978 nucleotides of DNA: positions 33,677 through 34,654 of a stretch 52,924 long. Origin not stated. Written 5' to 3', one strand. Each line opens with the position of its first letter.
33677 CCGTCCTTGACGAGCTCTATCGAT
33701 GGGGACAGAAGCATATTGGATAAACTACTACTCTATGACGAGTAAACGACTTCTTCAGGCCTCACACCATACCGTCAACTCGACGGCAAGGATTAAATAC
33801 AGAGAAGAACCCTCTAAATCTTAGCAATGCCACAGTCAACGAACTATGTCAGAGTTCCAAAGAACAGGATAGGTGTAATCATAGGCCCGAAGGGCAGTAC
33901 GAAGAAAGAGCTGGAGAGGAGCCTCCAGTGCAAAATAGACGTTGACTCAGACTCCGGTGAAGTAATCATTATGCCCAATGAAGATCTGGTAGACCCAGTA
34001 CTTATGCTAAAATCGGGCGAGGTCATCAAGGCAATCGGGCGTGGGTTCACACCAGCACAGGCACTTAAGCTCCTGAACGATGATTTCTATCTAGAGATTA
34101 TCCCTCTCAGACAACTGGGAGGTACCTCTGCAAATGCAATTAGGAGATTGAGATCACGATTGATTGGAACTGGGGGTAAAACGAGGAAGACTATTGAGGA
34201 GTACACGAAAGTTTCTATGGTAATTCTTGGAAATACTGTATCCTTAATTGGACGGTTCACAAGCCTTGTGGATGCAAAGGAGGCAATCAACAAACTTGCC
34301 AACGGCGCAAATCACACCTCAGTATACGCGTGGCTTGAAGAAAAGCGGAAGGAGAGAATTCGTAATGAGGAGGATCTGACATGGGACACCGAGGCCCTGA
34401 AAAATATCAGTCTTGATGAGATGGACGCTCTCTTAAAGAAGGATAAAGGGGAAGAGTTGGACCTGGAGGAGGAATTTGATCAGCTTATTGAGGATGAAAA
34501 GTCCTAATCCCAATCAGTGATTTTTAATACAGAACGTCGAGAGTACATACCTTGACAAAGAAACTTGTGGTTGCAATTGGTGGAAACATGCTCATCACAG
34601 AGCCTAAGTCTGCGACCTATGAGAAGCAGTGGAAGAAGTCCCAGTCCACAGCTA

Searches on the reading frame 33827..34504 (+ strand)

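Call 12: search_protein_families(library=pfam, proteins=[window:33827-34504:+], max_evalue=0.001)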
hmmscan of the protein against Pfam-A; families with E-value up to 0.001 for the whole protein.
window:33827-34504:+ (226 aa): 5 families
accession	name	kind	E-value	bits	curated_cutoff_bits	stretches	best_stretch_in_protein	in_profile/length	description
PF00013.35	KH_1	-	2.1e-14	53.4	21.5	2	8-45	4-42/66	KH domain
PF21800.4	KH_KRR1_2nd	-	6.4e-12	45.8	27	1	89-157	3-70/91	KRR1 small subunit processome component, second KH domain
PF17903.8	KH_KRR1_1st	-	3.1e-06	27.7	23.4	1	28-85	25-81/81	Krr1 KH1 domain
PF22891.2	KH_PNO1_2nd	-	4.6e-06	27.1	27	1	96-170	9-83/90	Eukaryotic type KH-domain (KH-domain type I) (327.11.2)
PF22675.2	KH-I_KHDC4-BBP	-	8.2e-05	22.8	30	0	15-39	8-32/76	KHDC4/BBP-like, KH-domain type I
